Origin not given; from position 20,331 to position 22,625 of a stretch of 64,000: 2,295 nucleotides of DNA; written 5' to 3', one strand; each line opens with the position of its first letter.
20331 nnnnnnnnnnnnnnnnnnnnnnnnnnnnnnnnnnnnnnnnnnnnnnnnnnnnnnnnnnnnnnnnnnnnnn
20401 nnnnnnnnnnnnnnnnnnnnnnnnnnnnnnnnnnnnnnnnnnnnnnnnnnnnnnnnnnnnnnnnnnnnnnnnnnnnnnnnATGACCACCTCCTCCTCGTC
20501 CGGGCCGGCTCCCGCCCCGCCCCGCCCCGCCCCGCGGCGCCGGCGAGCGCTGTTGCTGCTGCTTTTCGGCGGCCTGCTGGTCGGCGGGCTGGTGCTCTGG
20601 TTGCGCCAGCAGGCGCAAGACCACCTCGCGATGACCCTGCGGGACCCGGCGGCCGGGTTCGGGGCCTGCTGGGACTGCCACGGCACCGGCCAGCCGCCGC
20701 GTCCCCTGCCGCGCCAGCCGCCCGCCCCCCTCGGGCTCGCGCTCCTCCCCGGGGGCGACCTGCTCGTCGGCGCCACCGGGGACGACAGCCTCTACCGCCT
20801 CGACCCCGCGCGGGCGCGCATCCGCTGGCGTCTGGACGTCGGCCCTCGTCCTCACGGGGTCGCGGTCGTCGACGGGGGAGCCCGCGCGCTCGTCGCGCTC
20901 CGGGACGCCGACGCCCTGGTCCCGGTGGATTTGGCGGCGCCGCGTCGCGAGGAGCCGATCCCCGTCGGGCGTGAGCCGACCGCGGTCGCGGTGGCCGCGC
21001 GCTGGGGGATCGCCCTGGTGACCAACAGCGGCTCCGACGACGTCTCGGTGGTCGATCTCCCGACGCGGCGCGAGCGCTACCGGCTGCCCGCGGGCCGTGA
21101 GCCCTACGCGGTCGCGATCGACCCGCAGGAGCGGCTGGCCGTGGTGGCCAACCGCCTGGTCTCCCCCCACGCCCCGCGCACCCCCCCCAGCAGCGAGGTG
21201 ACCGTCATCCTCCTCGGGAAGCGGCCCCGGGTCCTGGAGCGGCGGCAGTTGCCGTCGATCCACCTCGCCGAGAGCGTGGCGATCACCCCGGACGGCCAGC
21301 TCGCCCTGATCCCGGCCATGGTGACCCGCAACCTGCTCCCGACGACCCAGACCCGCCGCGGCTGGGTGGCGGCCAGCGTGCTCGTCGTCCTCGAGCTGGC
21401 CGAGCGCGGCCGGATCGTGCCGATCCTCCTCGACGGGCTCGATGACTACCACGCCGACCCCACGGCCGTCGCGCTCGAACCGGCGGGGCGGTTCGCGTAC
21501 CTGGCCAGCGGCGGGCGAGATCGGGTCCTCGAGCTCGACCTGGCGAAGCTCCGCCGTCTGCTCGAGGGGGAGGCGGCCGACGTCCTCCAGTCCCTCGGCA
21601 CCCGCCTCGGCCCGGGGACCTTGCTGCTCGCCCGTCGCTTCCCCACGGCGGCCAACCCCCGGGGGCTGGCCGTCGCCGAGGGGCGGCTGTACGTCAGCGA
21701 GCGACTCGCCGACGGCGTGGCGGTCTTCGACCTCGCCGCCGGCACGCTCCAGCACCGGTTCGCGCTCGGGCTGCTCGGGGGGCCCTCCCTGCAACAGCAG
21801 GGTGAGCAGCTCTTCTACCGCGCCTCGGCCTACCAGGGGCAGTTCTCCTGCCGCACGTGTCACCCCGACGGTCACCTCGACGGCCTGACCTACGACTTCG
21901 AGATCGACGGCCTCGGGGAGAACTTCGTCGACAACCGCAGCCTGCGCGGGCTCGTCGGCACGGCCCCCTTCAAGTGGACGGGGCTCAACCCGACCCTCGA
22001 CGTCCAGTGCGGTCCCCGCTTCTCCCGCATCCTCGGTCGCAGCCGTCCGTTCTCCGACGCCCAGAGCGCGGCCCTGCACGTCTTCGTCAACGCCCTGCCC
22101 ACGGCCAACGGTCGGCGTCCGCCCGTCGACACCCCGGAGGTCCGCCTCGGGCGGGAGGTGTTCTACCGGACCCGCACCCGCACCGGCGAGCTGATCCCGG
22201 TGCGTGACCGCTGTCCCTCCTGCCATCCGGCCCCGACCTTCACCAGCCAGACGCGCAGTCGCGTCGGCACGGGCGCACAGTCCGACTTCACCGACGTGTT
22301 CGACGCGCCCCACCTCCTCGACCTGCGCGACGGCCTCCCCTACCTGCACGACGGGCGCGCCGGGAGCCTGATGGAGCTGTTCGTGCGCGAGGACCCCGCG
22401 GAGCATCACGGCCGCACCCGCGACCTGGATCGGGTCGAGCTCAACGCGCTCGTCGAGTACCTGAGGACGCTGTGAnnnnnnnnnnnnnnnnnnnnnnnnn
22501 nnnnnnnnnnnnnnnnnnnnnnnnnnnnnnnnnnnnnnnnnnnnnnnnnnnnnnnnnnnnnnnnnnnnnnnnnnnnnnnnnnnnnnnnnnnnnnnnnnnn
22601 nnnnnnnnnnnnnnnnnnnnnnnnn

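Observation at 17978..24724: DAHP synthase followed by a coupled trio: CxxCH lipoprotein, tri-haem beta-propeller cytochrome-like protein and propeller/PBP1 fusion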

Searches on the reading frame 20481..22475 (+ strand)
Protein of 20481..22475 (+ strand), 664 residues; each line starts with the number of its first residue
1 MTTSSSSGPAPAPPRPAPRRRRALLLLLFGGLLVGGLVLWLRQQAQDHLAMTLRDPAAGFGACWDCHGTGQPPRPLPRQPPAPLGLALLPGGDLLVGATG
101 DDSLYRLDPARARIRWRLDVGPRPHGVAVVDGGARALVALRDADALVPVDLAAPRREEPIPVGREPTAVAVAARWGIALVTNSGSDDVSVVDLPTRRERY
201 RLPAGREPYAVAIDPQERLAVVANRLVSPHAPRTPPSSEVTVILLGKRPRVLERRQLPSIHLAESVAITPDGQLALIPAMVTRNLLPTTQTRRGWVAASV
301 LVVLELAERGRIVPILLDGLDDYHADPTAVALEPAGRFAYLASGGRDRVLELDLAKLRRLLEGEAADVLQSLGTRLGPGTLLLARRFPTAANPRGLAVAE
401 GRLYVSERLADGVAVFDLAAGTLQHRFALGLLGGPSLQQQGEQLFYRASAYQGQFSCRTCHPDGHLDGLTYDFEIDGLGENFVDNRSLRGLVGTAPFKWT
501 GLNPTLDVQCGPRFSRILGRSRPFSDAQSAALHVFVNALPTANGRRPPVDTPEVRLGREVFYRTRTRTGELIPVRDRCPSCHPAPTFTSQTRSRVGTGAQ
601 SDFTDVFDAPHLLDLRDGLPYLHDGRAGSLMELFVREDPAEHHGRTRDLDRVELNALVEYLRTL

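Call 5: search_protein_families(library=pfam, proteins=[window:20481-22475:+], max_evalue=0.01)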
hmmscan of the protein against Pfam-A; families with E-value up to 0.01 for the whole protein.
window:20481-22475:+ (664 aa): 3 families
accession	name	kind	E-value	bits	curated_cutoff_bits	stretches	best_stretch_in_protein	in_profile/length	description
PF01436.27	NHL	-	8e-05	22.9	20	0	392-407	3-19/28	NHL repeat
PF03150.19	CCP_MauG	-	0.00014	22.9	25.6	0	553-634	3-78/149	Di-haem cytochrome c peroxidase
PF21783.3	YNCE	-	0.00042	20.2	27.1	0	178-240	42-104/339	YNCE-like beta-propeller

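Call 6: search_protein_families(library=ncbifam, proteins=[window:20481-22475:+], max_evalue=0.01)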
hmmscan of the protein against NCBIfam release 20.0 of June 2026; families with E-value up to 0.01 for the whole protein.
window:20481-22475:+ (664 aa): 7 families
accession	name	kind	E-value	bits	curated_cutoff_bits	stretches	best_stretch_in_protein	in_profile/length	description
NF052340.1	hydrazine_beta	equivalog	3.4e-22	79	560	1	80-415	32-366/372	hydrazine synthase subunit beta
NF052342.1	hydrazine_BC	exception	4.6e-19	68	1250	1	249-371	204-326/690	hydrazine synthase subunit beta-gamma fusion subunit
TIGR03866.1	PQQ_ABC_repeats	subfamily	1.9e-13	50.2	287.3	1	97-253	16-173/310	PQQ-dependent catabolism-associated beta-propeller protein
NF052341.1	hydrazine_gamma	equivalog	1.1e-09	37.7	625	1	602-664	276-339/339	hydrazine synthase subunit gamma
TIGR02276.1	beta_rpt_yvtn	repeat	1.3e-09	37.9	27.85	1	179-214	7-42/42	beta-propeller repeat protein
TIGR03791.1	TTQ_mauG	equivalog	0.0017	17.6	443.85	0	604-634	211-241/291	tryptophan tryptophylquinone biosynthesis enzyme MauG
TIGR04039.1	MXAN_0977_Heme2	hypoth_equivalog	0.0042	16.2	362.85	0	548-599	6-54/336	MbnH family di-heme enzyme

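Call 9: search_solved_structures(query=window:20481-22475:+, max_evalue=1, show_alignments=3)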
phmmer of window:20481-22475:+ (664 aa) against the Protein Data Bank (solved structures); distinct sequences matched with E-value up to 1: 3.
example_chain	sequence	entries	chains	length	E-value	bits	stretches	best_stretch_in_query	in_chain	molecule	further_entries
5c2v_B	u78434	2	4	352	7.3e-21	77.9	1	80-413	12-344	HYDRAZINE SYNTHASE BETA SUBUNIT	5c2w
1l0q_A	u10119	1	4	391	4.1e-19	72.1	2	81-249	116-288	Surface layer protein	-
5c2v_C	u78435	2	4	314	4.6e-09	38.9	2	602-664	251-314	HYDRAZINE SYNTHASE GAMMA SUBUNIT | Hypothetical (Di heme) protein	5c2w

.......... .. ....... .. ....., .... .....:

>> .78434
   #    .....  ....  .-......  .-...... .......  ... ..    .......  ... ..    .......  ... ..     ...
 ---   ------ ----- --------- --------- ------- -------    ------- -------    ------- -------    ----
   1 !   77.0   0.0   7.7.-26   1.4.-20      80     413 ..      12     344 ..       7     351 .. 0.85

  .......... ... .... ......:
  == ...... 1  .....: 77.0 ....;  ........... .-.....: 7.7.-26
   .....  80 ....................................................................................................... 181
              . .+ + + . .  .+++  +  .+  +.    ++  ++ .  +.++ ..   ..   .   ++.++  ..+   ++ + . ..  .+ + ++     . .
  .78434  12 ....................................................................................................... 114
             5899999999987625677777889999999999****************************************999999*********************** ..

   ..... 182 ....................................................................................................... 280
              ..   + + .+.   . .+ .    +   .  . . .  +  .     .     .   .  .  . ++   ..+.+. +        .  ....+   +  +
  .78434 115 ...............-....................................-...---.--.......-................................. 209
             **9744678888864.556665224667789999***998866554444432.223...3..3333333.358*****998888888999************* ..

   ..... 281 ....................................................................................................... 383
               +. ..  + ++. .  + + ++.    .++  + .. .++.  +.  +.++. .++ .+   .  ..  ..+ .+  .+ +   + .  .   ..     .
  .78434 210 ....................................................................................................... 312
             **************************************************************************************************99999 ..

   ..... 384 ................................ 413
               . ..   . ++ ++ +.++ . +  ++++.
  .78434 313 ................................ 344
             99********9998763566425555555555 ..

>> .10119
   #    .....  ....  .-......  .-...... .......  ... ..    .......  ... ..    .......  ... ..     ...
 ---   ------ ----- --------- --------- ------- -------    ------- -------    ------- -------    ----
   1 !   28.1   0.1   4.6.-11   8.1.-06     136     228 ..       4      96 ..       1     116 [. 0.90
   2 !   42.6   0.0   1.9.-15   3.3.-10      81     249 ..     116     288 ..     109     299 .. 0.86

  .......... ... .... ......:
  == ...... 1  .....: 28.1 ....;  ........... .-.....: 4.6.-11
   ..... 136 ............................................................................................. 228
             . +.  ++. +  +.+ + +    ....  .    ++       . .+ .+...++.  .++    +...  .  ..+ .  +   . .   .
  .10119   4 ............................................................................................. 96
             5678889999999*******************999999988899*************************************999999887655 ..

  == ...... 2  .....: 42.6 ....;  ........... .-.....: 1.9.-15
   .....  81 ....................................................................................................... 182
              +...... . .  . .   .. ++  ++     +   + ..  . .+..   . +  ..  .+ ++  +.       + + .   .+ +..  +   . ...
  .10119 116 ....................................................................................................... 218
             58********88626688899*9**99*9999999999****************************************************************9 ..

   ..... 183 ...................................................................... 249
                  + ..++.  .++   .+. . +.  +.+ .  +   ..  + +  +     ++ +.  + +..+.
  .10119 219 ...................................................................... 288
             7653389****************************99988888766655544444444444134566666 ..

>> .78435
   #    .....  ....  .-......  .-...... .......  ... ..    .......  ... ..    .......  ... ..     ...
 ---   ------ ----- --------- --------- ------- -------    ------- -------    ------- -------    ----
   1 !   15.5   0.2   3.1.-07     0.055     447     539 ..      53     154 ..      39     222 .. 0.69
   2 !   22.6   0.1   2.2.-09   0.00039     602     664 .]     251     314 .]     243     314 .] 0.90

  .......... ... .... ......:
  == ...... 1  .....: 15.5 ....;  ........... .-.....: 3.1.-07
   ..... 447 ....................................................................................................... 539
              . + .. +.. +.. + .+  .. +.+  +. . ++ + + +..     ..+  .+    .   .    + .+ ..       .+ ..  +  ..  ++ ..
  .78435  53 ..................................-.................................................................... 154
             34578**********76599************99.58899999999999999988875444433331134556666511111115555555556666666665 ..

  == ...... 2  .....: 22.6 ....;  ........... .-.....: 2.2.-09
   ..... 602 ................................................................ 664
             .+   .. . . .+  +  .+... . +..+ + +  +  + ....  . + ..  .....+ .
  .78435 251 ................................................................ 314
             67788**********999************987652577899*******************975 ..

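Call 13: find_homologous_proteins(query=window:20481-22475:+, max_evalue=0.00001)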
Query window:20481-22475:+ (664 aa): 90 proteins with E <= 0.00001 among 8000 candidates.
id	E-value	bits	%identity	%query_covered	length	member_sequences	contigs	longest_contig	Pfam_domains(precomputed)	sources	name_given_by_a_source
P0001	0.0e+0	1484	100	100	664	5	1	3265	-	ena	-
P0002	2.5e-241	821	61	94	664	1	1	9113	PF21783.3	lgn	-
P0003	6.7e-223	760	57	94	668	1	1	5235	PF10282.16,PF03150.20,PF21783.3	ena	-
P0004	1.8e-221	756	57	96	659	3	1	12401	PF21783.3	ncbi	-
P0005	4.8e-189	649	51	98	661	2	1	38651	-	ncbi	-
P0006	2.4e-130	455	42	95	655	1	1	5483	PF22494.4,PF10282.16,PF25174.2,PF03150.20,PF21783.3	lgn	-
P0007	1.2e-126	442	43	87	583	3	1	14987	PF22494.4,PF10282.16,PF25174.2,PF03150.20,PF21783.3,PF23414.2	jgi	-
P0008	2.4e-125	438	40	94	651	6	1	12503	PF22494.4,PF10282.16,PF03150.20,PF21783.3,PF02239.23,PF01436.28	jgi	-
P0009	4.8e-125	437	40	93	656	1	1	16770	PF22494.4,PF10282.16,PF03150.20,PF21783.3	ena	-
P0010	6.5e-125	437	41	94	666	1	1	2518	PF22494.4,PF10282.16,PF25174.2,PF03150.20,PF21783.3,PF02239.23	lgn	-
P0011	5.8e-123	430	40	92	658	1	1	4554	PF10282.16,PF03150.20,PF01436.28,PF21419.3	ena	-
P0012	7.5e-122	427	42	86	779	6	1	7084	PF22494.4,PF10282.16,PF25174.2,PF13435.12,PF01731.27,PF03150.20,PF21783.3,PF02239.23,PF01436.28,PF14522.12,PF08450.19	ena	-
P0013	1.5e-121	426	42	89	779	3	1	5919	PF22494.4,PF10282.16,PF25174.2,PF13435.12,PF01731.27,PF21783.3,PF02239.23,PF01436.28,PF14522.12,PF08450.19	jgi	jgi:YVTN family beta-propeller protein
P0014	1.2e-119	419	41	86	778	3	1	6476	PF22494.4,PF09699.16,PF10282.16,PF25174.2,PF13435.12,PF03150.20,PF21783.3,PF02239.23,PF01436.28,PF14522.12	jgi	jgi:YVTN family beta-propeller protein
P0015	1.6e-118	416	39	95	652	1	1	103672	PF22494.4,PF10282.16,PF25174.2,PF03150.20,PF21783.3,PF21419.3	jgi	jgi:YVTN family beta-propeller protein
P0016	3.9e-118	414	40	97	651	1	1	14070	PF25174.2,PF03150.20,PF21783.3,PF00034.27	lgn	-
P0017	1.1e-116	409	41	91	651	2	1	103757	PF22494.4,PF10282.16,PF25174.2,PF03150.20,PF21783.3,PF23414.2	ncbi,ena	-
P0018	1.1e-116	409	42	88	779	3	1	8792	PF22494.4,PF10282.16,PF25174.2,PF13435.12,PF03150.20,PF21783.3,PF02239.23,PF01436.28,PF00034.27,PF14522.12,PF08450.19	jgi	jgi:YVTN family beta-propeller protein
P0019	2.2e-115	405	41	91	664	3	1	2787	PF22494.4,PF10282.16,PF25174.2,PF03150.20,PF21783.3,PF08450.19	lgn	-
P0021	7.6e-113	397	40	92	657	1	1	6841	PF22494.4,PF10282.16,PF03150.20,PF21783.3,PF21419.3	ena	-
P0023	1.3e-111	393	42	82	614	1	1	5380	PF22494.4,PF10282.16,PF25174.2,PF03150.20,PF21783.3,PF02239.23,PF23414.2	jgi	jgi:YVTN family beta-propeller protein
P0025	5.3e-111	391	40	88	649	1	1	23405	PF22494.4,PF10282.16,PF25174.2,PF03150.20,PF21783.3,PF02239.23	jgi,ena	-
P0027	1.1e-110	390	39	88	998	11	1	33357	PF09699.16,PF25174.2,PF24814.2,PF23381.2,PF03150.20,PF21783.3,PF02239.23,PF00034.27,PF14522.12,PF08450.19,PF10282.16,PF13435.12,PF22113.2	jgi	jgi:YVTN family beta-propeller protein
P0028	4.0e-110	388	39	88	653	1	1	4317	PF22494.4,PF10282.16,PF25174.2,PF03150.20,PF21783.3,PF02239.23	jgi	jgi:YVTN family beta-propeller protein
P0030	1.0e-108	383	40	91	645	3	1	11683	PF10282.16,PF25174.2,PF03150.20,PF21783.3,PF01436.28,PF07676.19,PF08450.19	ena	-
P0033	5.4e-107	377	39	88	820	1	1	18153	PF10282.16,PF25174.2,PF13435.12,PF03150.20,PF21783.3,PF02239.23,PF14522.12,PF08450.19,PF23414.2,PF22113.2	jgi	jgi:YVTN family beta-propeller protein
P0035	5.3e-106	374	41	86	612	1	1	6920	PF22494.4,PF10282.16,PF25174.2,PF03150.20,PF21783.3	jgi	-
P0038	8.0e-104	367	39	89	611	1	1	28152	PF22494.4,PF10282.16,PF25174.2,PF03150.20,PF21783.3,PF00034.27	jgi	jgi:YVTN family beta-propeller protein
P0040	2.8e-103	365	39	87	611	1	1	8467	PF22494.4,PF03150.20,PF21783.3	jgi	jgi:YVTN family beta-propeller protein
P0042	1.8e-102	362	38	88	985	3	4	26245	PF09699.16,PF14537.12,PF25174.2,PF24814.2,PF23381.2,PF03150.20,PF21783.3,PF14522.12,PF08450.19,PF10282.16,PF13435.12,PF23414.2,PF22113.2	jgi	jgi:YVTN family beta-propeller protein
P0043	2.3e-102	362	39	89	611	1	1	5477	PF22494.4,PF03150.20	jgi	jgi:YVTN family beta-propeller protein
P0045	6.7e-102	361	38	90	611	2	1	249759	PF22494.4,PF10282.16,PF03150.20,PF21783.3,PF02239.23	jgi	jgi:YVTN family beta-propeller protein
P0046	1.1e-101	360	38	88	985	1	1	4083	PF09699.16,PF14537.12,PF10282.16,PF25174.2,PF13435.12,PF03150.20,PF21783.3,PF14522.12,PF08450.19,PF23414.2,PF22113.2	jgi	jgi:YVTN family beta-propeller protein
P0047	2.5e-101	359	41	82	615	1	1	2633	PF22494.4,PF10282.16,PF25174.2,PF03150.20,PF21783.3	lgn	-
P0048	9.5e-101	357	39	88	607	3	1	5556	PF03150.20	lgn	-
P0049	1.4e-100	356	38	86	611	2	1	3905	PF22494.4,PF03150.20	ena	-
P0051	5.1e-100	354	35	88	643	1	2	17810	PF10282.16,PF25174.2,PF03150.20,PF21783.3,PF02239.23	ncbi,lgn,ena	-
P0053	4.0e-97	345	36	88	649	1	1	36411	PF10282.16,PF25174.2,PF03150.20,PF21783.3,PF02239.23,PF01436.28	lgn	-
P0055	8.3e-96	340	39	81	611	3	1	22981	PF25174.2,PF03150.20,PF21783.3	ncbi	-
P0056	2.9e-95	339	38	84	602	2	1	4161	PF22494.4,PF10282.16,PF25174.2,PF03150.20,PF21783.3,PF02239.23,PF00034.27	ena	-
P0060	8.5e-55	205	31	88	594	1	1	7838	PF25174.2,PF03150.20,PF21783.3,PF01436.28,PF13442.12,PF00034.27,PF08450.19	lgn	-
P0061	1.4e-54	204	30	85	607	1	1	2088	PF03150.20,PF21783.3,PF01436.28,PF00034.27,PF08450.19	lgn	-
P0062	3.2e-53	200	33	69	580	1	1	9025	PF10282.16,PF03150.20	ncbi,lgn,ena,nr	ncbi:MAG: hypothetical protein EXS05_19620 [Planctomycetaceae bacterium]|nr:hypothetical protein [Pl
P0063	1.6e-45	174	31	81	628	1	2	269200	PF10282.16,PF03150.20,PF21783.3,PF00034.27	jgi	jgi:DNA-binding beta-propeller fold protein YncE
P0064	2.6e-36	144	29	76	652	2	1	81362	PF10282.16,PF25174.2,PF03150.20,PF02239.23,PF07676.19,PF00034.27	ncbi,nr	ncbi:MAG: hypothetical protein KF833_16220 [Verrucomicrobiae bacterium]|nr:hypothetical protein [Ver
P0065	5.5e-36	143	29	89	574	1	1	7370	PF22494.4,PF10282.16,PF25174.2,PF03150.20,PF13449.13,PF21783.3,PF02239.23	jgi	jgi:YVTN family beta-propeller protein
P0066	2.2e-35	141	27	87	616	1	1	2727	PF10282.16,PF25174.2,PF03150.20,PF21783.3,PF13442.12,PF00034.27,PF08450.19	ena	-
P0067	2.6e-18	84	27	82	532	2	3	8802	PF22494.4,PF10282.16,PF03150.20,PF21783.3,PF02239.23,PF21419.3,PF00034.27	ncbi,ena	-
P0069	7.2e-14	70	32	49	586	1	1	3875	PF13360.14,PF03150.20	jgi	jgi:DNA-binding beta-propeller fold protein YncE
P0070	1.7e-13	69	30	49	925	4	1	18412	PF03150.20,PF00034.27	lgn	-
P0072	2.7e-13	68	28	84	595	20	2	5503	PF10282.16,PF03150.20,PF21783.3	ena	-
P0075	3.2e-12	64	27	82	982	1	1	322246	PF13205.13,PF03150.20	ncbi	ncbi:MAG: Ig-like domain-containing protein [Myxococcota bacterium]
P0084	5.1e-9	54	29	46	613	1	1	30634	PF03150.20,PF13442.12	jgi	jgi:DNA-binding beta-propeller fold protein YncE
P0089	2.7e-6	45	26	42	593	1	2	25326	PF03150.20,PF00034.27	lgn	-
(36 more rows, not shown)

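Call 17: find_related_loci(query=A2, collection=genome_contigs, flank=10000)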
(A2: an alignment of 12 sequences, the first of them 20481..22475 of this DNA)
Query A2 (664 aa) in genome_contigs; peptide patterns used: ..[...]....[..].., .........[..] (x = any residue, [..] = any of these).
600 stretches matched a pattern (row limit reached: there are more); 264 encode a relative of the query (tblastn E <= 1e-3); the best 80 are kept; 80 distinct loci.
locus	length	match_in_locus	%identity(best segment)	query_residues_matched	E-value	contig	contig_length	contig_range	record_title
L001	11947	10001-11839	41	63-664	1e-135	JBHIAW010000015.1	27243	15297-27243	MAG: bacterium isolate K_2_bin.52 NODE_645_length_27243_cov_11.238598, whole genome shotgun sequence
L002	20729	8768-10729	39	19-664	1e-127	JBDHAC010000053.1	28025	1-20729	MAG: Gemmatimonadota bacterium isolate M3-44_Bin_136 M3-44_Bin_136_scaffold_6259, whole genome shotgun sequence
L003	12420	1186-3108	39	32-664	1e-125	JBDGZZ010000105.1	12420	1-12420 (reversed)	MAG: Gemmatimonadota bacterium isolate M3-44_Bin_125 M3-44_Bin_125_scaffold_22126, whole genome shotgun sequence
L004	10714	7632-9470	41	59-664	5e-125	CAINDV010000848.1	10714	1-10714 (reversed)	MAG: uncultured Verrucomicrobia bacterium isolate Loclat_bin-20771 genome assembly, contig: bin-20771:0848/1379, whole g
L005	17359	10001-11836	39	63-664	4e-125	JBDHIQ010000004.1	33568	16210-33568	MAG: Gemmatimonadota bacterium isolate BHB10-2_Bin_317 BHB10-2_Bin_317_scaffold_6581, whole genome shotgun sequence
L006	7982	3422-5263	39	63-664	6e-124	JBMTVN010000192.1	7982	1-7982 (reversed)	MAG: Limisphaerales bacterium isolate LKB_V8_S20_100percent_par_LKB_V8_S20_metabat.161 NODE_7309_length_7982_cov_3.78024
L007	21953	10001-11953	39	25-664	6e-124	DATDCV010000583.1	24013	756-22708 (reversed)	MAG TPA_asm: Verrucomicrobiia bacterium isolate SMAG_U157 k141_877507, whole genome shotgun sequence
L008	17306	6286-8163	39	48-664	5e-123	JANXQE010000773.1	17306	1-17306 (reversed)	MAG: Limisphaerales bacterium isolate GL140_4_concoct_305_sub GL140_4_k141_1941669, whole genome shotgun sequence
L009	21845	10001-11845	40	59-664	8e-123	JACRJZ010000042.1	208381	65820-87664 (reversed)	MAG: Verrucomicrobia bacterium isolate NC_groundwater_1842_Pr3_B-0.1um_64_53 SR-2_scaffold_141_927088, whole genome shot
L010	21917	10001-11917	40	36-664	1e-122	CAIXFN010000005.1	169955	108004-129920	MAG: uncultured Pedosphaera sp. isolate Umea2p3_bin-0208 genome assembly, contig: bin-0208:005/118, whole genome shotgun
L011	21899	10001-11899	40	42-664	8e-122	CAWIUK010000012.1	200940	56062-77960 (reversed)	MAG: uncultured Acidobacteriota bacterium isolate MFD01872.bin.2.157 genome assembly, contig: contig_35474, whole genome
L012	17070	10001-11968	38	21-664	2e-121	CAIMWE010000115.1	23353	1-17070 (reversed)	MAG: uncultured Acidobacteria bacterium isolate AlinenLipids_bin-9101 genome assembly, contig: bin-9101:115/305, whole g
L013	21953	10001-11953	40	14-664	7e-121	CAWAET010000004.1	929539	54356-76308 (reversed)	MAG: Thermoanaerobaculia bacterium isolate MFD03551.bin.2.56 genome assembly, contig: contig_17985, whole genome shotgun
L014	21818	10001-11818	39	63-664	1e-119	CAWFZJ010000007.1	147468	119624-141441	MAG: uncultured Verrucomicrobiae bacterium isolate MFD05379.bin.3.52 genome assembly, contig: contig_1129, whole genome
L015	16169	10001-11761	38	82-664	1e-119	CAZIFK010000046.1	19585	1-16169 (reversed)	MAG TPA_asm: uncultured bacterium isolate binchicken_co62_21 genome assembly, contig: NODE_924_length_19585_cov_11.00158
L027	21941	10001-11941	33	23-664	5e-111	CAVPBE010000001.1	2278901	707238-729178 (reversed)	MAG: uncultured Bacteroidales bacterium isolate MFD00032.bin.1.235 genome assembly, contig: contig_13604, whole genome s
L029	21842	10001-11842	35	62-664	6e-110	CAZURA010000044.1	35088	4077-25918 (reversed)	MAG TPA_asm: uncultured Bacteroides sp. isolate SRP077602_co5_373 genome assembly, contig: NODE_5988_length_35088_cov_6.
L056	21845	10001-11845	39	60-664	5e-104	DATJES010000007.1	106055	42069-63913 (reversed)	MAG TPA_asm: Lacunisphaera sp. isolate SMAG_U15439 k141_65195, whole genome shotgun sequence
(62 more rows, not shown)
